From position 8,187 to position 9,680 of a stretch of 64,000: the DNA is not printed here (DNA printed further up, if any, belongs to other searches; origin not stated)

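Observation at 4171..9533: clpC is translationally coupled to a cluster of secreted or membrane proteins of unknown function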

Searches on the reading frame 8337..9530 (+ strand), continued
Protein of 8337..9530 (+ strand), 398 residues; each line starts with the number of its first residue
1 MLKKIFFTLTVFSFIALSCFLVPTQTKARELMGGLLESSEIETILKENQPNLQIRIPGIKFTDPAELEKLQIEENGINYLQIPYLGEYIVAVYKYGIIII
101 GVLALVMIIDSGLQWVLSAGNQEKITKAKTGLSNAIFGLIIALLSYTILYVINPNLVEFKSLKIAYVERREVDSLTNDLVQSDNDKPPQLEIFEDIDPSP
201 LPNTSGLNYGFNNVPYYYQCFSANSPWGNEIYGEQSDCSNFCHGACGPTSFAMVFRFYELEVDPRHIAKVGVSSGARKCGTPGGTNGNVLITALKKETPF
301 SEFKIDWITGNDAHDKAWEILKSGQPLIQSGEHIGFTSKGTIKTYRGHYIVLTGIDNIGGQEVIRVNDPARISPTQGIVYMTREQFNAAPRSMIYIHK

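Call 60: fold_search(model_id=the predicted structure, library=pdb)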
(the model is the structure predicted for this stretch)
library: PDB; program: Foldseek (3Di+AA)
matches with E <= 10: 191; with E <= 0.001: 0
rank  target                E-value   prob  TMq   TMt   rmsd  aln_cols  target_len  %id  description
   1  1x9y_A                1.5e-03  1.00  0.25  0.28   7.1       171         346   13  The prostaphopain B structure (released 2004-11-23)
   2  1glo                  3.6e-03  1.00  0.28  0.47   5.8       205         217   14  Crystal Structure of Cys25Ser mutant of human cathepsin S (released 2002-08-29)
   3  1pxv_A                3.8e-03  1.00  0.24  0.47   7.0       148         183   15  The staphostatin-staphopain complex: a forward binding inhibitor in complex with its target cysteine protease (released 2003-10-21)
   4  2g6d                  5.4e-03  0.99  0.24  0.41   8.9       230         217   13  Human cathepsin S mutant with vinyl sulfone inhibitor CRA-14009 (released 2006-04-04)
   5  8vp5_B                8.5e-03  1.00  0.25  0.15   6.0       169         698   18  Cryo-EM structure of the ABC transporter PCAT1 bound with ADP and Substrate (released 2024-10-30)
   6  4mzs_A                1.1e-02  1.00  0.28  0.47   5.9       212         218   14  Mouse cathepsin s with covalent ligand (3S,4S)-1-[(2-CHLOROPHENYL)SULFONYL]-N-[(2E)-2-IMINOETHYL]-4-(MORPHOLIN-4-YLCAR (released 2014-08-20)
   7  1y4h_A                1.2e-02  0.99  0.26  0.53   7.0       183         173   14  Wild type staphopain-staphostatin complex (released 2005-01-18)
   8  6ql8                  1.5e-02  1.00  0.28  0.48   5.1       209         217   11  Cathepsin-K in complex with MIV-711 (released 2020-02-19)
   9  8z78_B                1.5e-02  0.99  0.30  0.53   6.6       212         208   11  Crystal structure of Procerain-B from Calotropis gigantea with glycerol (released 2025-04-23)
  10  6v9z_A                1.5e-02  0.99  0.25  0.15   6.1       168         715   18  Cryo-EM structure of PCAT1 bound to its CtA peptide substrate (released 2020-01-22)
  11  8vp5_A                1.7e-02  1.00  0.26  0.16   5.7       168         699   18  Cryo-EM structure of the ABC transporter PCAT1 bound with ADP and Substrate (released 2024-10-30)
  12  5qc1_A                1.7e-02  0.93  0.23  0.37   9.1       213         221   13  Crystal structure of human Cathepsin-S with bound ligand (released 2017-12-20)
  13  1snk                  2.7e-02  0.98  0.28  0.47   6.2       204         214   11  Cathepsin K complexed with carbamate derivatized norleucine aldehyde (released 2004-06-22)
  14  8vp6_B                2.7e-02  0.97  0.24  0.16   6.5       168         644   18  Cryo-EM structure of the ABC transporter PCAT1 bound with Mg_class_2 (released 2024-10-30)
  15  3kwb_Y                3.0e-02  0.98  0.29  0.50   6.3       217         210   14  Structure of CatK covalently bound to a dioxo-triazine inhibitor (released 2010-04-07)
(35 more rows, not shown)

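Call 74: find_related_loci(query=A6, collection=metagenome_contigs, flank=10000)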
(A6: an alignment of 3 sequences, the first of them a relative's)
Query A6 (410 aa) in metagenome_contigs; peptide patterns used: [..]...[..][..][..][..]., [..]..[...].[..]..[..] (x = any residue, [..] = any of these).
600 stretches matched a pattern (row limit reached: there are more); 392 encode a relative of the query (tblastn E <= 1e-3); the best 80 are kept; 80 distinct loci.
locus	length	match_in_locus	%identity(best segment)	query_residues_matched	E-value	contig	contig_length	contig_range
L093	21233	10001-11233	82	1-410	0e+0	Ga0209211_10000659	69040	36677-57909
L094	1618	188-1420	81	1-410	0e+0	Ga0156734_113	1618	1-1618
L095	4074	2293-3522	72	1-410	0e+0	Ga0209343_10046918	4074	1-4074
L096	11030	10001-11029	81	1-342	0e+0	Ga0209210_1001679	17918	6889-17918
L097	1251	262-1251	82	1-329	0e+0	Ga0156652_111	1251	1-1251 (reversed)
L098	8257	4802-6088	51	1-409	1e-144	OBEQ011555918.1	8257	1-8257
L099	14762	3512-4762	51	1-408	3e-135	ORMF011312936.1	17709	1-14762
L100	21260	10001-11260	51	1-410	6e-132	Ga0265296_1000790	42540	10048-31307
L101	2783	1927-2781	72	1-285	2e-137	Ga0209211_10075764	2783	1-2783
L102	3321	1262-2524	48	1-410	2e-134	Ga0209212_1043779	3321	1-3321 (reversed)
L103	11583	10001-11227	50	1-408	2e-128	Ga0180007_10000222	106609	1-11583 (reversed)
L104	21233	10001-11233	47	5-409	2e-122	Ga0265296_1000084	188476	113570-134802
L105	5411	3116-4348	47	5-409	3e-121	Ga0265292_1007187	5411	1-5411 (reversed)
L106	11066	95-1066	51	87-408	3e-113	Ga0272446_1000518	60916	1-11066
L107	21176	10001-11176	42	10-409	4e-96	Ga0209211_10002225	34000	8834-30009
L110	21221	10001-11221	41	5-409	3e-91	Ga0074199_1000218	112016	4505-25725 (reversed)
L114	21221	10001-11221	42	7-409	1e-89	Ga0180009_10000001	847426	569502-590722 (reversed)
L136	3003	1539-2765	38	2-409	3e-87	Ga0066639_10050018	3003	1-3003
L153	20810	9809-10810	40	74-409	1e-83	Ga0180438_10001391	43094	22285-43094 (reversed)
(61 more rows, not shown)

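Call 81: find_homologous_proteins(query=L153:16638-18644:-, max_evalue=1e-20)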
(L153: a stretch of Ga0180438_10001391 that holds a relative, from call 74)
Query L153:16638-18644:- (669 aa): 8000 proteins with E <= 1e-20 among 8000 candidates; the best 120 are listed.
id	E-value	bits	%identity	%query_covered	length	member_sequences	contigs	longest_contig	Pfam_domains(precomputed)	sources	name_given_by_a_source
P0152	0.0e+0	1467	100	100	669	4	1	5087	PF19044.7,PF01935.24,PF12846.14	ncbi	-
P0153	0.0e+0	1341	90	98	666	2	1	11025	PF19044.7,PF01935.24,PF12846.14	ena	-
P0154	0.0e+0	1327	92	94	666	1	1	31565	PF19044.7,PF01935.24,PF12846.14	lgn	-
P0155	0.0e+0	1311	88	100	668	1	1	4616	PF19044.7,PF01935.24,PF12846.14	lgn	-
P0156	0.0e+0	1310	89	100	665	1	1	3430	PF19044.7,PF01935.24,PF12846.14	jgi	jgi:conjugal transfer ATP-binding protein TraC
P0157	0.0e+0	1303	87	100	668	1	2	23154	PF19044.7,PF01935.24,PF12846.14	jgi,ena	-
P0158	0.0e+0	1270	86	100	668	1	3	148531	PF19044.7,PF01935.24,PF12846.14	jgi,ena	-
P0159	0.0e+0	1264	84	100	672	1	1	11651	PF19044.7,PF01935.24,PF12846.14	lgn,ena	-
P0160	0.0e+0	1262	85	100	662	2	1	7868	PF19044.7,PF01935.24,PF12846.14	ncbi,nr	ncbi:ATP-binding protein [Patescibacteria group bacterium]|nr:ATP-binding protein [Patescibacteria g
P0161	0.0e+0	1261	85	100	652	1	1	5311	PF19044.7,PF01935.24,PF12846.14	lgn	-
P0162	0.0e+0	1260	84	100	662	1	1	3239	PF19044.7,PF01935.24,PF12846.14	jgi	-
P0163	0.0e+0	1251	86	97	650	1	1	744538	PF19044.7,PF01935.24,PF12846.14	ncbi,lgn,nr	ncbi:MAG: ATP-binding protein [Patescibacteria group bacterium]|nr:ATP-binding protein [Patescibacte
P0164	0.0e+0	1246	84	100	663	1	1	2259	PF19044.7,PF01935.24,PF12846.14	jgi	jgi:type IV secretory pathway VirB4 component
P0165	0.0e+0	1115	82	87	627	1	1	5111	PF19044.7,PF01935.24,PF12846.14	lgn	-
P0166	0.0e+0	1114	82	87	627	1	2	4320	PF19044.7,PF01935.24,PF12846.14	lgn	-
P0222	0.0e+0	1074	77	87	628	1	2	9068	PF19044.7,PF01935.24,PF12846.14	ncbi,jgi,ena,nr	ncbi:MAG TPA: DUF87 domain-containing protein [Candidatus Magasanikbacteria bacterium]|nr:DUF87 doma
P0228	0.0e+0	1074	75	94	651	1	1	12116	PF19044.7,PF01935.24,PF12846.14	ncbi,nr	ncbi:MAG: DUF87 domain-containing protein [Candidatus Magasanikbacteria bacterium]|nr:DUF87 domain-c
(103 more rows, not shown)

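Call 82: find_encoding_contigs(protein=P0228, flank=10000, max_places=1)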
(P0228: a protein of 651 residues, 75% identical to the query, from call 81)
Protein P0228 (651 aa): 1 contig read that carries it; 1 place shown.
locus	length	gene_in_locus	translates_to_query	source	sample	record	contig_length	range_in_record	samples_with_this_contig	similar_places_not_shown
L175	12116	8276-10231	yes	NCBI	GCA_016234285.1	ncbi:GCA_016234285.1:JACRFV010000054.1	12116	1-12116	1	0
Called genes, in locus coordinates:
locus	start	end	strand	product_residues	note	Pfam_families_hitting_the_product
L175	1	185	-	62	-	?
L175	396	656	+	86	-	PF15919:HicB_lk_antitox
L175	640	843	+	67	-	PF07927:HicA_toxin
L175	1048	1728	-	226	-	-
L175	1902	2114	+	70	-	-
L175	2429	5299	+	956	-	-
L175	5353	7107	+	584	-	-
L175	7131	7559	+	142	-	PF12666:PrgI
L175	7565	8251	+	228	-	PF26593:TraC-like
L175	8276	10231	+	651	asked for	PF01935:DUF87 (weak), PF19044:P-loop_TraG, PF12846:AAA_10 (faint)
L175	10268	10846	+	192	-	-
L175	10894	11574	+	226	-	PF00156:Pribosyltran (weak)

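Call 83: find_encoding_contigs(protein=P0222, flank=10000, max_places=2)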
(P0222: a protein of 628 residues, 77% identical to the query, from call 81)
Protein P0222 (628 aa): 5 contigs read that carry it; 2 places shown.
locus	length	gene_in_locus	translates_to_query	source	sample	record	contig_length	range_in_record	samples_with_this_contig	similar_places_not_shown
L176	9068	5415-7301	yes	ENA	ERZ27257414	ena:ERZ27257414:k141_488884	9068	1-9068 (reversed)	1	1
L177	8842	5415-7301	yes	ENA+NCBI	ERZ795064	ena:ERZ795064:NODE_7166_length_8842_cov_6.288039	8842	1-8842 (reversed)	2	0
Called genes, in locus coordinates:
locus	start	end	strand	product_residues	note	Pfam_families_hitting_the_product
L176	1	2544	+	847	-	?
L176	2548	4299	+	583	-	-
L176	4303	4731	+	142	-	PF12666:PrgI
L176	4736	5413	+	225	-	PF26593:TraC-like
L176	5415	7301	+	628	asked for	PF01935:DUF87, PF12846:AAA_10 (faint), PF19044:P-loop_TraG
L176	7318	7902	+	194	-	-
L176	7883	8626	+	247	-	PF00156:Pribosyltran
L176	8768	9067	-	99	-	?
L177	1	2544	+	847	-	?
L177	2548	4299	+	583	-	-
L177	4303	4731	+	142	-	PF12666:PrgI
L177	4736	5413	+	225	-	PF26593:TraC-like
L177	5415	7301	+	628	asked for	PF01935:DUF87, PF12846:AAA_10 (faint), PF19044:P-loop_TraG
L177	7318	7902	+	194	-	-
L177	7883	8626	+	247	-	PF00156:Pribosyltran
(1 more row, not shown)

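Call 88: search_protein_families(library=pfam, alignment_id=A7, max_evalue=0.001)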
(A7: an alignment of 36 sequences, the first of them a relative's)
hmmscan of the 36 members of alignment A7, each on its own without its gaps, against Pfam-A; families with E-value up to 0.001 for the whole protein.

A. member 1, L093:8398-9978:+ (527 aa): 1 family
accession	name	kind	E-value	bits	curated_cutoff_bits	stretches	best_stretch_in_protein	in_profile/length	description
PF18895.5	T4SS_pilin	-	0.00013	22.5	26.6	1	184-242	10-67/71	Type IV secretion system pilin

B. families by the number of members that match (of 36 scanned): 6 families
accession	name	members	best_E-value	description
PF18895.5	T4SS_pilin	29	8.6e-12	Type IV secretion system pilin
PF02557.22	VanY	3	5.4e-06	D-alanyl-D-alanine carboxypeptidase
PF04956.18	TrbC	3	0.00013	TrbC/VIRB2 pilin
PF01427.22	Peptidase_M15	2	2.2e-07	D-ala-D-ala dipeptidase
PF13539.11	Peptidase_M15_4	1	1e-18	D-alanyl-D-alanine carboxypeptidase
PF06725.17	3D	1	1e-07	3D domain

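Call 96: search_protein_families(library=pfam, proteins=[L175:2429-5296:+, L175:5353-7104:+, L175:10268-10843:+, L110:9438-9977:+, L114:9489-9977:+, L153:8720-9574:+, L136:458-736:+, L136:736-1530:+, L093:7949-8350:+], max_evalue=0.01)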
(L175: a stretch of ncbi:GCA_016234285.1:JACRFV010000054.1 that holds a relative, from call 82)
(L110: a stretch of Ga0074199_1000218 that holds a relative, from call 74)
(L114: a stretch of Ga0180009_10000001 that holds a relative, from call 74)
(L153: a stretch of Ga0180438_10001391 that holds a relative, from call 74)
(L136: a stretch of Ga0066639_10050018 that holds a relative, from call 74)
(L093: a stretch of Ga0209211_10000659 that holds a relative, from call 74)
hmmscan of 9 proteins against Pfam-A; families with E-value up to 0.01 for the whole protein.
L175:2429-5296:+ (956 aa): 1 family
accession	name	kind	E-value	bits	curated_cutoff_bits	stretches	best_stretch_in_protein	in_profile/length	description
PF04610.19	TrbL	-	0.0012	19.1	25.9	1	107-283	4-182/215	TrbL/VirB6 plasmid conjugal transfer protein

L175:5353-7104:+ (584 aa): 0 families

L175:10268-10843:+ (192 aa): 0 families

L110:9438-9977:+ (180 aa): 1 family
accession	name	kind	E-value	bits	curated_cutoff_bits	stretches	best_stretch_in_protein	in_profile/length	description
PF20990.2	DUF2207_C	-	0.0051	17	33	1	49-177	104-206/247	Predicted membrane protein (DUF2207) C-terminal domain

L114:9489-9977:+ (163 aa): 1 family
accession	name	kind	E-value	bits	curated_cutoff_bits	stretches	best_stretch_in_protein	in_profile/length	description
PF20990.2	DUF2207_C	-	9e-05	22.7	33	1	31-156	101-201/247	Predicted membrane protein (DUF2207) C-terminal domain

L153:8720-9574:+ (285 aa): 0 families

L136:458-736:+ (93 aa): 0 families

L136:736-1530:+ (265 aa): 1 family
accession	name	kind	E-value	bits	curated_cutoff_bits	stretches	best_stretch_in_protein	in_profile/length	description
PF20990.2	DUF2207_C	-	0.0061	16.7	33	1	114-241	75-183/247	Predicted membrane protein (DUF2207) C-terminal domain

L093:7949-8350:+ (134 aa): 1 family
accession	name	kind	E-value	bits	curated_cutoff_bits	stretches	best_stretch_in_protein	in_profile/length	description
PF01098.24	FTSW_RODA_SPOVE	-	2.9e-06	27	26.4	1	16-111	196-290/356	Cell cycle protein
